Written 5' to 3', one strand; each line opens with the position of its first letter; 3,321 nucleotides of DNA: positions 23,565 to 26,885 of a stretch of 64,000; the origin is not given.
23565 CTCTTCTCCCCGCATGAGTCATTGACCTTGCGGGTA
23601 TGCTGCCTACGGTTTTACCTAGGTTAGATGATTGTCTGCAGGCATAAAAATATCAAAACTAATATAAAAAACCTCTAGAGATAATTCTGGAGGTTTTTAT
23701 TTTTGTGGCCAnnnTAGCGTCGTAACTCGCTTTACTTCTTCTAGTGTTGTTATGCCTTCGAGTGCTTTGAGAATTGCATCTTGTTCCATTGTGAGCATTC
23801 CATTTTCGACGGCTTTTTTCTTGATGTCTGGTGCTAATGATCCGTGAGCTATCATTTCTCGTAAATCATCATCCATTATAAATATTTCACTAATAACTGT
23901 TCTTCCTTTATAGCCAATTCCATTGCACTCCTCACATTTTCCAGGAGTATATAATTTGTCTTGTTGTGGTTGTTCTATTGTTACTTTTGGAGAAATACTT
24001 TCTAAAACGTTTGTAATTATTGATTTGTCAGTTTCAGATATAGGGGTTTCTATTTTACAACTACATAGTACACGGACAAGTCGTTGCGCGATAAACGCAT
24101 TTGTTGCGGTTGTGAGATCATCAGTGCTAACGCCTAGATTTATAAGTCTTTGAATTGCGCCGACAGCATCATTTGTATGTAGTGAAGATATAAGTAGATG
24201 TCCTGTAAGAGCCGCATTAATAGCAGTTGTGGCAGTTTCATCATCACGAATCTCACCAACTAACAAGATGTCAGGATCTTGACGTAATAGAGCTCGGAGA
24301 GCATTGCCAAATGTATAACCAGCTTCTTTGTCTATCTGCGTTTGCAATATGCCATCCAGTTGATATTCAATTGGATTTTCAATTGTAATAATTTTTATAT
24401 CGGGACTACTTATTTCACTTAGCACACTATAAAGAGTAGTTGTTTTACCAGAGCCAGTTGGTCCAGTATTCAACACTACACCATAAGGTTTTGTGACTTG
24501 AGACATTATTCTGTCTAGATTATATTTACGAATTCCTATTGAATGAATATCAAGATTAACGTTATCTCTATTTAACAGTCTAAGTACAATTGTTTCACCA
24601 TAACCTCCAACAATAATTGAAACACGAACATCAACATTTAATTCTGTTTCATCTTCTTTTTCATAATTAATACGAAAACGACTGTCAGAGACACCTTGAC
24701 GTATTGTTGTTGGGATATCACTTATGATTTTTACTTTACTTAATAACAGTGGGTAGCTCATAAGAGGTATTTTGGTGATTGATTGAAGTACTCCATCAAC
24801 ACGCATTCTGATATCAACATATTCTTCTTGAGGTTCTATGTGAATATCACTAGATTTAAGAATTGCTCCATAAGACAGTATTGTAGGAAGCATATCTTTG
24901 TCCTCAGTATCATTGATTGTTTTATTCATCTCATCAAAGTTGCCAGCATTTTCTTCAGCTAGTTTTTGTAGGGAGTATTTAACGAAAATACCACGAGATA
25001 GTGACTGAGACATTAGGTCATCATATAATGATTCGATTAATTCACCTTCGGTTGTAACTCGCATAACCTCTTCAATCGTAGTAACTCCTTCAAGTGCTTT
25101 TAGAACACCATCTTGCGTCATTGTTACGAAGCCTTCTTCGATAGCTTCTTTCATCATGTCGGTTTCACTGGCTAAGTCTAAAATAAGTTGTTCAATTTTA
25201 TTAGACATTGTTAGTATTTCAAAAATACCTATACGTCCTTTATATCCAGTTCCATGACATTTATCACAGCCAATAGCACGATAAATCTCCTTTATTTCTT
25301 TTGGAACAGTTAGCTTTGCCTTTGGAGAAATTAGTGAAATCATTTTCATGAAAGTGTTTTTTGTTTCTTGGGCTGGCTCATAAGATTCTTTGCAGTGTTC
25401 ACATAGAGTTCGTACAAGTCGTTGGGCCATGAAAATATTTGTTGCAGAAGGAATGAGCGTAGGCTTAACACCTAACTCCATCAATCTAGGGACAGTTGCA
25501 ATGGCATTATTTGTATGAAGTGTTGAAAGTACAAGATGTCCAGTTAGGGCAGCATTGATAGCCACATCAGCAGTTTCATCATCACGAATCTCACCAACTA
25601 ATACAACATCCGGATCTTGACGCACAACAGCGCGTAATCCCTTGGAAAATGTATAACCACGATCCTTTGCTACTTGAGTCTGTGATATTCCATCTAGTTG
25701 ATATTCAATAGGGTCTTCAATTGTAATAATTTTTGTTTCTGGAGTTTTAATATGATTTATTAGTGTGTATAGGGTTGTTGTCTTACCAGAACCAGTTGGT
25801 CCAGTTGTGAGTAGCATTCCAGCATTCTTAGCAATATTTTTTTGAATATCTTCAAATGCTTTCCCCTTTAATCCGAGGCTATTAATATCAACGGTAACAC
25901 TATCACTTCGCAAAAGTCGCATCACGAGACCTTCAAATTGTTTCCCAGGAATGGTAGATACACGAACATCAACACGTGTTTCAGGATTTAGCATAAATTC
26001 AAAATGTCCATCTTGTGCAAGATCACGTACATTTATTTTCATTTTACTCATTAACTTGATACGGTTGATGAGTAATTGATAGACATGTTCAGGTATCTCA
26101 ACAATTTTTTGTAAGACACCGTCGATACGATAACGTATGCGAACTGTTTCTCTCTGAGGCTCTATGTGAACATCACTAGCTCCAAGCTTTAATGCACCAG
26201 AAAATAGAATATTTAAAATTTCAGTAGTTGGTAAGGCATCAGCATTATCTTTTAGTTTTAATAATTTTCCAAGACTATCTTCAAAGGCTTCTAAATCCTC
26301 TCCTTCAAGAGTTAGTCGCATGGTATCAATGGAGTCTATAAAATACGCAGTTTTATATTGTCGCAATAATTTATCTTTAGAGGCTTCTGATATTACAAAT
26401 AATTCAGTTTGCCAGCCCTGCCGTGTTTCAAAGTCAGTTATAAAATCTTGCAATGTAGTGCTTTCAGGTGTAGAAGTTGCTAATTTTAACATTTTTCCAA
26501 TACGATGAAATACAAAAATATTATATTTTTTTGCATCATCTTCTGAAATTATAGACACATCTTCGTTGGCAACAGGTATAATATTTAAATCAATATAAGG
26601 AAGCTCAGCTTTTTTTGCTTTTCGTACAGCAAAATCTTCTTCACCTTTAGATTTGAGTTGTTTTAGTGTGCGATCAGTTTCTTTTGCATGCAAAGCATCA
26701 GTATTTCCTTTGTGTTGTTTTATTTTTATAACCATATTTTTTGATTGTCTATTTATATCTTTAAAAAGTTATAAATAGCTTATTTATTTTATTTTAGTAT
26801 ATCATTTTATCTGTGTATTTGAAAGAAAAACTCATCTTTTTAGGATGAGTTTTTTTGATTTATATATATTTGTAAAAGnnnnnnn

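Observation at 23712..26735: Secretion ATPase made of two complete PilB/GspE modules fused head-to-tail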

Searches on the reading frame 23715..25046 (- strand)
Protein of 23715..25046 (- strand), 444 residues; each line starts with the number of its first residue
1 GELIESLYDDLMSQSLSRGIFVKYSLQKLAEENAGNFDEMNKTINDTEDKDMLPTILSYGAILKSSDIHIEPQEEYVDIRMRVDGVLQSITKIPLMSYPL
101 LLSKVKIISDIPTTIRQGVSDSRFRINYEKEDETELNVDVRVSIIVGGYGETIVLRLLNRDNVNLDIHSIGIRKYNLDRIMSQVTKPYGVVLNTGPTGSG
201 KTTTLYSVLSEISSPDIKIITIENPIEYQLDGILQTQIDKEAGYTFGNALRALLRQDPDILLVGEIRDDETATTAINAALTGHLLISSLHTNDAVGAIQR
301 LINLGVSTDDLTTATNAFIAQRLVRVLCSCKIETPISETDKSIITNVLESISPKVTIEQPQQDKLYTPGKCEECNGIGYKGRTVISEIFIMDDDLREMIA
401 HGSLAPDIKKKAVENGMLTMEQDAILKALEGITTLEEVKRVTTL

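Call 43: search_solved_structures(query=window:23715-25043:-, max_evalue=1e-20, show_alignments=2)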
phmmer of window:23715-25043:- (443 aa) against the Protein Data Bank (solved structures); distinct sequences matched with E-value up to 1e-20: 20.
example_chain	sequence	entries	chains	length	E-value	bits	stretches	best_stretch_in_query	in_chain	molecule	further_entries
5oiu_A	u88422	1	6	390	2.7e-88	300.1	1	59-438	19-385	Type IV pilus assembly protein PilF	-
5it5_F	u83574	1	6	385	3.2e-88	299.9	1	61-438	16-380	ATP binding motif-containing protein PilF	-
6ejf_A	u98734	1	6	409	3.9e-88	299.6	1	61-438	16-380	Type IV pilus assembly protein PilF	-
6f8l_G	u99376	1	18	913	1.4e-87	297.8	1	50-438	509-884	Type IV pilus assembly protein PilF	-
3jc8_Ba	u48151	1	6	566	2.3e-85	290.5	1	29-438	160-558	Type IV-A pilus assembly ATPase PilB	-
5zfr_A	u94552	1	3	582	2.5e-85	290.4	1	25-442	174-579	Type IV pilus biogenesis ATPase PilB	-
4pht_A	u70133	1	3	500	4.9e-84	286.1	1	41-441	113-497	General secretory pathway protein E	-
6olj_C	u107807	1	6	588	4.2e-83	283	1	36-442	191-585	Type IV pilus biogenesis ATPase PilB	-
5tsg_B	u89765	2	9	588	6e-83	282.5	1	36-442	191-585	Type IV pilus biogenesis ATPase PilB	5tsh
4kss_A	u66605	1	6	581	9.6e-82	278.6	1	45-441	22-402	Type II secretion system protein E, hemolysin-coregulated protein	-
4ksr_A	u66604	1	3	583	9.6e-82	278.6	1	45-441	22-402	Type II secretion system protein E, Hemolysin-coregulated protein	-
1p9r_A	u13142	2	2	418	3.3e-81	276.8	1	44-439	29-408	General secretion pathway protein E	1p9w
8dze_A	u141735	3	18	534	8.5e-34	120.7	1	56-430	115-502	BfpD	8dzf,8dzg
2gsz_A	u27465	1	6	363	1.2e-29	107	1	104-322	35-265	twitching motility protein PilT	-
2ewv_A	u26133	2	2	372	1.2e-29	106.9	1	104-322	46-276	twitching motility protein PilT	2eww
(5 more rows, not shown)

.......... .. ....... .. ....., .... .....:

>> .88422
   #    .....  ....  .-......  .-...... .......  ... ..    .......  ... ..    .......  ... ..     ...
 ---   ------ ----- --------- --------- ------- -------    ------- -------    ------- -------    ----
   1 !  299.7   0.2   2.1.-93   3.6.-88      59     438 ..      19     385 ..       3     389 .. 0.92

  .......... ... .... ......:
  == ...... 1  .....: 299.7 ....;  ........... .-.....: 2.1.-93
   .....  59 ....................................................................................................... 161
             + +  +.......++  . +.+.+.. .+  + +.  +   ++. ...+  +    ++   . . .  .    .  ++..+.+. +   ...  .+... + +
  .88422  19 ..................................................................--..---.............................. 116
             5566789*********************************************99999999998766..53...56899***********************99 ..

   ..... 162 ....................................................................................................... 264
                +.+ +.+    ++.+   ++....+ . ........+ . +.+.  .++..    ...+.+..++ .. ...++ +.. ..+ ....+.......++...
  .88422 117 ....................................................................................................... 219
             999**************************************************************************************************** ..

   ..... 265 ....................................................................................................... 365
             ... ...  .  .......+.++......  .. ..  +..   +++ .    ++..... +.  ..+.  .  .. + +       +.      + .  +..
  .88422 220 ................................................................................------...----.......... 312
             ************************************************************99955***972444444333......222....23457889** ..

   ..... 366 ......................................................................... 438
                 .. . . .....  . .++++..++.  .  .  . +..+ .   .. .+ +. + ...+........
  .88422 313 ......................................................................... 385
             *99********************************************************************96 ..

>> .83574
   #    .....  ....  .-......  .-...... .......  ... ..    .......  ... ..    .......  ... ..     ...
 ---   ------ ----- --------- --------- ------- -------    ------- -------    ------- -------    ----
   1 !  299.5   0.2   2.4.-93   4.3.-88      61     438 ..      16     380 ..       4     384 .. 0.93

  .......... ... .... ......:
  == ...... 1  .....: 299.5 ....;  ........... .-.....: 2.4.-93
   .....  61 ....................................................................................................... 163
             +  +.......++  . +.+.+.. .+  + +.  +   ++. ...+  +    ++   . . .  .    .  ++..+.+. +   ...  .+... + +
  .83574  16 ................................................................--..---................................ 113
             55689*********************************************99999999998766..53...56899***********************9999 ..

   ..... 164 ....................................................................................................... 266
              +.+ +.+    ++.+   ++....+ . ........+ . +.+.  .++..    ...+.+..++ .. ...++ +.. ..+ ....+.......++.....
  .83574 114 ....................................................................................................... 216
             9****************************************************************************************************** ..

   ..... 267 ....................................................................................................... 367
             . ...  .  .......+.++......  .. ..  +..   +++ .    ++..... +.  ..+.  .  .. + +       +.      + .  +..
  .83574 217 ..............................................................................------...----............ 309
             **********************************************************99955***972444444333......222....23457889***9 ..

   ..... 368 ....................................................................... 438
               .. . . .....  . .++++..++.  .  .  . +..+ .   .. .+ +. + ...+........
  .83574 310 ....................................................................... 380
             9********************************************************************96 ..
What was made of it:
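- On Extension-type ATPases (PilB/GspE/PilF clade): Against PDB sequences M2 scores 300 against 107 bits (call 43).
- Extension type: M2 scores 300 bits to PilF/PilB and 107 bits to PilT (call 43).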

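Call 80: search_protein_families(library=ncbifam, proteins=[window:23715-25046:-], max_evalue=1e-10)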
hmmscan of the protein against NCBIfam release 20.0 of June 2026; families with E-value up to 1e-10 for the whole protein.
window:23715-25046:- (444 aa): 13 families
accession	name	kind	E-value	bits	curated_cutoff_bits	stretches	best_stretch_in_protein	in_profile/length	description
TIGR02533.1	type_II_gspE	equivalog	4.5e-120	401.6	630.25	1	31-442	91-486/486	type II secretion system ATPase GspE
TIGR02538.1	type_IV_pilB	equivalog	6.9e-112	374.9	675.65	1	37-443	169-563/564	type IV-A pilus assembly ATPase PilB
NF053534.1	T4PilAsmATPsTfpB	equivalog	5.8e-98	328.8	850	1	41-442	193-582/584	type IV pilus assembly ATPase TfpB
NF007755.0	PRK10436.1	equivalog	2.2e-93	313.5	617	1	37-442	73-459/465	type II secretion system protein GspE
NF041000.1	ATPase_ComGA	equivalog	1.2e-64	218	300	1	56-325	3-266/267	competence type IV pilus ATPase ComGA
TIGR01420.1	pilT_fam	subfamily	1.2e-45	156.3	319.1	1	59-324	8-268/343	PilT/PilU family type 4a pilus ATPase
TIGR02525.1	plasmid_TraJ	equivalog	4.3e-23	81.9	368.3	1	154-304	121-272/372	plasmid transfer ATPase TraJ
TIGR02524.1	dot_icm_DotB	equivalog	6.7e-21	74.9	463.3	1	55-305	8-260/358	Dot/Icm type IV secretion system ATPase DotB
NF058587.1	archaellum_moto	equivalog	5.3e-17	61.7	550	1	193-302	280-394/527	archaellum flagellar ATPase motor FlaI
TIGR02782.1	TrbB_P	equivalog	4e-14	52.6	304.55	1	178-321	127-270/303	P-type conjugative transfer ATPase TrbB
TIGR02788.1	VirB11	equivalog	4.2e-13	49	249.95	1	190-312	147-273/308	P-type DNA transfer ATPase VirB11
TIGR03819.1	heli_sec_ATPase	hypoth_equivalog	4.4e-12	45.8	373.15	1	148-321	137-317/340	TadA family conjugal transfer-associated ATPase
NF010469.0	PRK13894.1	subfamily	7.6e-11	41.9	508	0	182-322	143-285/320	conjugal transfer ATPase TrbB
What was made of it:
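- On Extension-type ATPases (PilB/GspE/PilF clade): M2 scores 375 and 402 against 156 (call 80).
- Closest known: PilB / PilF type IV pilus extension ATPases. Different: Per-module scores fall below the TIGR02538 cut-off (call 80).
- Neither module alone reaches NCBI's equivalog cut-offs for PilB or GspE (call 80). Per-module scores fall below the PilB, GspE and ComGA equivalog cut-offs (call 80). M2 scores 375-402 bits to PilB/GspE models but only 156 bits to the PilT family, whose cut-off is 319 (call 80).
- Tried and rejected: M2 is extension-type (calls 43, 80).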

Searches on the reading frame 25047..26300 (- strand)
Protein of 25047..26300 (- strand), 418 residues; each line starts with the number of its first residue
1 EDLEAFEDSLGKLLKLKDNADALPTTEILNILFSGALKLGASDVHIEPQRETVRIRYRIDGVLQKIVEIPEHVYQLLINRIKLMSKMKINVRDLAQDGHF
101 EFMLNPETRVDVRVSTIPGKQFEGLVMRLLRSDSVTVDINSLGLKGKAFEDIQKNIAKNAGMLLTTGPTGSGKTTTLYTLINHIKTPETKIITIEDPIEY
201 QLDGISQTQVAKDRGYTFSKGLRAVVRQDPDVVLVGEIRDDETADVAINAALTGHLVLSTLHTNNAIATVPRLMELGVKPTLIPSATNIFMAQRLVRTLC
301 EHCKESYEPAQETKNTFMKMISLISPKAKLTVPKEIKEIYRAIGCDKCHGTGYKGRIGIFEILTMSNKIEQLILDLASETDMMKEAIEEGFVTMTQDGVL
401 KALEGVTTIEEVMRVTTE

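Call 84: search_solved_structures(query=window:25047-26300:-, max_evalue=1e-60, show_alignments=3)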
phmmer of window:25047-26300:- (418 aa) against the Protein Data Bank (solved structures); distinct sequences matched with E-value up to 1e-60: 12.
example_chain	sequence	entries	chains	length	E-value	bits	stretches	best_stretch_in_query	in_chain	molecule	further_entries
4pht_A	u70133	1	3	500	5.6e-103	348.3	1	16-418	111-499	General secretory pathway protein E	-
4kss_A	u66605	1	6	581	6.7e-102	344.7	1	16-418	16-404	Type II secretion system protein E, hemolysin-coregulated protein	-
4ksr_A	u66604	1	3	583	6.8e-102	344.7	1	16-418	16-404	Type II secretion system protein E, Hemolysin-coregulated protein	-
1p9r_A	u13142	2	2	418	4.3e-101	342.1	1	15-415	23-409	General secretion pathway protein E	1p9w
5zfr_A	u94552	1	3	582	3.6e-99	335.7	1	13-417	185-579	Type IV pilus biogenesis ATPase PilB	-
6olj_C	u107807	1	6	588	1.2e-98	334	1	15-417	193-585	Type IV pilus biogenesis ATPase PilB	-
5tsg_B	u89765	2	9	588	2.2e-98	333.1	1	15-417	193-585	Type IV pilus biogenesis ATPase PilB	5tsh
3jc8_Ba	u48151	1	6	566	3.4e-93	316.1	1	2-414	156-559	Type IV-A pilus assembly ATPase PilB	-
5oiu_A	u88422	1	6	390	1.2e-92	314.3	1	36-417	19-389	Type IV pilus assembly protein PilF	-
5it5_F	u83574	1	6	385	1.3e-92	314.2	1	37-417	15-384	ATP binding motif-containing protein PilF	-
6ejf_A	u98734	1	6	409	1.6e-92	313.8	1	37-417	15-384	Type IV pilus assembly protein PilF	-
6f8l_G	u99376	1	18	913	9.3e-92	311.3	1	36-417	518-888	Type IV pilus assembly protein PilF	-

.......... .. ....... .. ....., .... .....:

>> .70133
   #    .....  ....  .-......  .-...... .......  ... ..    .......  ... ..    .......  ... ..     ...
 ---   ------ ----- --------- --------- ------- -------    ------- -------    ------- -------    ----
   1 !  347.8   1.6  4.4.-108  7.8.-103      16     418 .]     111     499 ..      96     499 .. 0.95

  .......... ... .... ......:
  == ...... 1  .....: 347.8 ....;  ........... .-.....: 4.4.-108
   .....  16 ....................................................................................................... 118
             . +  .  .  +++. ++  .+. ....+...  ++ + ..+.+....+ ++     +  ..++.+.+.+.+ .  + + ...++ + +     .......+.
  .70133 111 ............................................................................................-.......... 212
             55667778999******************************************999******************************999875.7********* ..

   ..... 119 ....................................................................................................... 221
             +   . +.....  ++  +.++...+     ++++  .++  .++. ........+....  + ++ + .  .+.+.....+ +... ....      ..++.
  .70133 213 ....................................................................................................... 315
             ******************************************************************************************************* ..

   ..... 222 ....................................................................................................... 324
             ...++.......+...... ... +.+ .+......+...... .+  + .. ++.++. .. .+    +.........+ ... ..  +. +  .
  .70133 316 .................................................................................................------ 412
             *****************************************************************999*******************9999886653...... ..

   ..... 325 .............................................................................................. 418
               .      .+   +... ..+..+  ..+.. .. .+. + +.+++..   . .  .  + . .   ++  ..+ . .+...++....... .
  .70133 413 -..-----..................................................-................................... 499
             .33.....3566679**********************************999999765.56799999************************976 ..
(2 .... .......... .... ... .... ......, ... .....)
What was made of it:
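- Closest known: GspE/EpsE type II secretion ATPases. Same: Best sequence hits for module 1's core, at about 345 bits (call 84).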

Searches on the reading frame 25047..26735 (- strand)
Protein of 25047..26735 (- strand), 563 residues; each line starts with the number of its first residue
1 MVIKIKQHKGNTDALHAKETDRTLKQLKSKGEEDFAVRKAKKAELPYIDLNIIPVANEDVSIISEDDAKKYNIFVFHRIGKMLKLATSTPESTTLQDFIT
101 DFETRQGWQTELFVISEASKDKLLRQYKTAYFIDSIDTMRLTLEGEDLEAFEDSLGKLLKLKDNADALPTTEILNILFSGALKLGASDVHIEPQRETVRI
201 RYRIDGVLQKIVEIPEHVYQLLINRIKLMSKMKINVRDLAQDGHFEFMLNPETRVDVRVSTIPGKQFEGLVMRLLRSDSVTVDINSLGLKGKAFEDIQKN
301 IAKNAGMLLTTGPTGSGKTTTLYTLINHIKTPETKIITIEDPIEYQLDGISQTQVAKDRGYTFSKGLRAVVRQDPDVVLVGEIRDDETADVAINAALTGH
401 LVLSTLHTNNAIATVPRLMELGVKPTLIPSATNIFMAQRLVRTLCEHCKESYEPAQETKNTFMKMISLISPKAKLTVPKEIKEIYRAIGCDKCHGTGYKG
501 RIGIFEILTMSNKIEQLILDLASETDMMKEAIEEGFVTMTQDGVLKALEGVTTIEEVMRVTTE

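Call 80: search_protein_families(library=ncbifam, proteins=[window:25047-26735:-], max_evalue=1e-10)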
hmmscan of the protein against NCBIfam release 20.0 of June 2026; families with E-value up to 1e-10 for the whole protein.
window:25047-26735:- (563 aa): 15 families
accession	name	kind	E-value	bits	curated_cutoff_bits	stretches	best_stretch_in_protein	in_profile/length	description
TIGR02538.1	type_IV_pilB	equivalog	2.3e-144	482.1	675.65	1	18-562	29-563/564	type IV-A pilus assembly ATPase PilB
TIGR02533.1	type_II_gspE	equivalog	1.1e-141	472.9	630.25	1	68-561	9-486/486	type II secretion system ATPase GspE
NF053534.1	T4PilAsmATPsTfpB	equivalog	7.7e-121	404.3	850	1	36-561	69-582/584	type IV pilus assembly ATPase TfpB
NF007755.0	PRK10436.1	equivalog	5.4e-117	391.3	617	1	148-561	63-459/465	type II secretion system protein GspE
NF041000.1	ATPase_ComGA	equivalog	5.7e-75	251.8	300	1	177-442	3-266/267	competence type IV pilus ATPase ComGA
TIGR01420.1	pilT_fam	subfamily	5.5e-55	187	319.1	1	177-421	5-242/343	PilT/PilU family type 4a pilus ATPase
TIGR02525.1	plasmid_TraJ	equivalog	2.5e-27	95.8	368.3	1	270-421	120-272/372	plasmid transfer ATPase TraJ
TIGR02524.1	dot_icm_DotB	equivalog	1.4e-23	83.7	463.3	1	177-420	9-258/358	Dot/Icm type IV secretion system ATPase DotB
NF058587.1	archaellum_moto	equivalog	4.4e-18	65.3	550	1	308-429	278-401/527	archaellum flagellar ATPase motor FlaI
TIGR02782.1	TrbB_P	equivalog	1.4e-15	57.4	304.55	1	296-424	128-258/303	P-type conjugative transfer ATPase TrbB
TIGR02788.1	VirB11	equivalog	6.5e-15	54.9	249.95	1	295-421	135-265/308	P-type DNA transfer ATPase VirB11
NF010469.0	PRK13894.1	subfamily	8.6e-15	54.9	508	1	295-425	139-271/320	conjugal transfer ATPase TrbB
TIGR03819.1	heli_sec_ATPase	hypoth_equivalog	8.4e-14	51.5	373.15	1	264-431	136-310/340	TadA family conjugal transfer-associated ATPase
NF010425.0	PRK13851.1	equivalog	2.6e-12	46.3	461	1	304-421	162-283/344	type IV secretion system protein VirB11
NF010407.0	PRK13833.1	subfamily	5.2e-11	42.5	499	1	297-422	137-263/323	conjugal transfer protein TrbB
